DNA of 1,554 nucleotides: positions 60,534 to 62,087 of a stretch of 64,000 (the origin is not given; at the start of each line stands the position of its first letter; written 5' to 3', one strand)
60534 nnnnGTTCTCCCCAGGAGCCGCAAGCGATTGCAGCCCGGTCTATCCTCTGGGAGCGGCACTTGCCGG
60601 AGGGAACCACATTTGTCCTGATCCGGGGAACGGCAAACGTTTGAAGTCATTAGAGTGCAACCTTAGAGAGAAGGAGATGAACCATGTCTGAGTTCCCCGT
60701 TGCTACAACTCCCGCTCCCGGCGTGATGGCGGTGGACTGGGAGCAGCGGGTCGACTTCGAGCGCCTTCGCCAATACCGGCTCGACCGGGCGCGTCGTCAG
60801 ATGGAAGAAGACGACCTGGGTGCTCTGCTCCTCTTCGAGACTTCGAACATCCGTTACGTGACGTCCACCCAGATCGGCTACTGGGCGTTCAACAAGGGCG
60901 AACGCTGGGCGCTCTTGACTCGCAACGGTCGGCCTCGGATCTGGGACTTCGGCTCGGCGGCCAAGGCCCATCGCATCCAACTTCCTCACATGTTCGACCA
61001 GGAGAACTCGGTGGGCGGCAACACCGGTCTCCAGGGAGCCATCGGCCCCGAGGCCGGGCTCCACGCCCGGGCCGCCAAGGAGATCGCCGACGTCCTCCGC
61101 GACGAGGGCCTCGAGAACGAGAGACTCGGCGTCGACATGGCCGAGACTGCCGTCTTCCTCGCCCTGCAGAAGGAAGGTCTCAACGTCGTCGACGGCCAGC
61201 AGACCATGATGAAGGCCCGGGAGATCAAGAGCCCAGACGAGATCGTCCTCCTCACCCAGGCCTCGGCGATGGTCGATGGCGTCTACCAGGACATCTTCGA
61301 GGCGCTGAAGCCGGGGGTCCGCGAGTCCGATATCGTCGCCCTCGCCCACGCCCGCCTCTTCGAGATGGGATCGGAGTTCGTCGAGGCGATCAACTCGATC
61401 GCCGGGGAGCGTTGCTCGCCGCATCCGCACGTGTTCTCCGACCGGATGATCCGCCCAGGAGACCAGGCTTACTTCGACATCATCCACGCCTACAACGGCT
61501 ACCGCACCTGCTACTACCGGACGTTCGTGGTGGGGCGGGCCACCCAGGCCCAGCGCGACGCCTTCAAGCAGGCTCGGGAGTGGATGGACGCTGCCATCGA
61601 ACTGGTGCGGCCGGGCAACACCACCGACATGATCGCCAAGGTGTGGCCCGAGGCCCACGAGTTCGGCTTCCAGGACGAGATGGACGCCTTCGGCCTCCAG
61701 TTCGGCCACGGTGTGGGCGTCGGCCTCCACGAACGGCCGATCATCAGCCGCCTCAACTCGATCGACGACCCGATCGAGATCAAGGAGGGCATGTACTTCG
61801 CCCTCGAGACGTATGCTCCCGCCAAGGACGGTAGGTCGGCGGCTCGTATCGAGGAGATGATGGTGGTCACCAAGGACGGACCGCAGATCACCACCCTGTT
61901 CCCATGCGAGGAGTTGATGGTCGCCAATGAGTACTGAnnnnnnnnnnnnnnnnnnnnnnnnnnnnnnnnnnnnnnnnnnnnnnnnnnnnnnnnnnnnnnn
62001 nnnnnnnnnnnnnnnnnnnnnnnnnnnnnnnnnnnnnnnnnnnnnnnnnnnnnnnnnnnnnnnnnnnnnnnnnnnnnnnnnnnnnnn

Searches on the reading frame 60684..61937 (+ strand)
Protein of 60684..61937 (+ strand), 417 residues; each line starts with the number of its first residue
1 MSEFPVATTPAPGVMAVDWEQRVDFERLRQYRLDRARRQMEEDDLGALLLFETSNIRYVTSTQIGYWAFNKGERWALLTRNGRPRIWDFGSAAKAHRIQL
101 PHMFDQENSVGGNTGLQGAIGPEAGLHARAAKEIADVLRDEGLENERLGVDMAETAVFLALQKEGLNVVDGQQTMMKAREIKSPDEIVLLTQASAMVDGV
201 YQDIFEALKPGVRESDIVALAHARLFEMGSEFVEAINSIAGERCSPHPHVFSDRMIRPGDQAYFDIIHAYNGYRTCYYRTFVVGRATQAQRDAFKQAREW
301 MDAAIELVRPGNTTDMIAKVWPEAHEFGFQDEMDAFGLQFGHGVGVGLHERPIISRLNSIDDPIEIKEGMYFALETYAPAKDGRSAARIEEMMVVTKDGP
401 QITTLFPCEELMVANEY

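Call 14: search_protein_families(library=pfam, proteins=[window:60684-61937:+])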
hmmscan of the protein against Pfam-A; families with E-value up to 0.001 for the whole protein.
window:60684-61937:+ (417 aa): 2 families
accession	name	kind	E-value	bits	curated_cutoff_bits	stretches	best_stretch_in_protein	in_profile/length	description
PF00557.29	Peptidase_M24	-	3.8e-36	125.3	23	1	190-397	3-208/208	Metallopeptidase family M24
PF01321.24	Creatinase_N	-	2.4e-09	38.2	22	1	32-181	1-128/128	Creatinase/Prolidase N-terminal domain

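Call 50: search_protein_families(library=ncbifam, proteins=[window:60684-61937:+], max_evalue=1e-10)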
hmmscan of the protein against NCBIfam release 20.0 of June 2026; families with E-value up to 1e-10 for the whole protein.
window:60684-61937:+ (417 aa): 6 families
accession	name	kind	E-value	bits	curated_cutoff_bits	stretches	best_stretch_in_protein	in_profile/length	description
NF043017.1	DimsulpropLyDddP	equivalog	1.2e-34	119.9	600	1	24-410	50-440/443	dimethylsulfonioproprionate lyase DddP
TIGR02993.1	ectoine_eutD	equivalog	3.4e-28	98.9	613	1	30-407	12-384/391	ectoine hydrolase DoeA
NF040821.1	dipep_PepQ_Arch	equivalog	6.6e-22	78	630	1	166-402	104-337/346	Xaa-Pro dipeptidase PepQ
NF038259.1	ectoine_DoeA_2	exception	1e-17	63.9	575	1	130-401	96-374/386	ectoine hydrolase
TIGR00500.1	met_pdase_I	equivalog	1.2e-17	64.2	171.35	1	181-399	3-224/247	type I methionyl aminopeptidase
NF007310.0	PRK09795.1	equivalog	6e-14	51.6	393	1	172-407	118-352/361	aminopeptidase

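Call 71: search_solved_structures(query=window:60684-61937:+, max_evalue=1e-20)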
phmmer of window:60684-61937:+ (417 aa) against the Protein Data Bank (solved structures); distinct sequences matched with E-value up to 1e-20: 7.
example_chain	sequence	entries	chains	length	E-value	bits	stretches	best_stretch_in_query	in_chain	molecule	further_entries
4s01_A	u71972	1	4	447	1.8e-24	89.7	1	21-411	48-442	Peptidase M24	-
4rzy_A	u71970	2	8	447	3e-24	89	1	21-411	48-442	Peptidase M24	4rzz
4s00_A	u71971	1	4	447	1.1e-23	87.1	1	21-411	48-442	Peptidase M24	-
1pv9_A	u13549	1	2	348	1.5e-21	80.1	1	147-404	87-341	Xaa-Pro dipeptidase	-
4b28_A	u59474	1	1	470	3.6e-21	78.8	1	24-412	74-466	METALLOPEPTIDASE, FAMILY M24, PUTATIVE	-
5giu_A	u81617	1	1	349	4.7e-21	78.4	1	172-403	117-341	Proline dipeptidase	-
5cdl_A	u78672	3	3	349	4.7e-21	78.4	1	172-403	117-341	Proline dipeptidase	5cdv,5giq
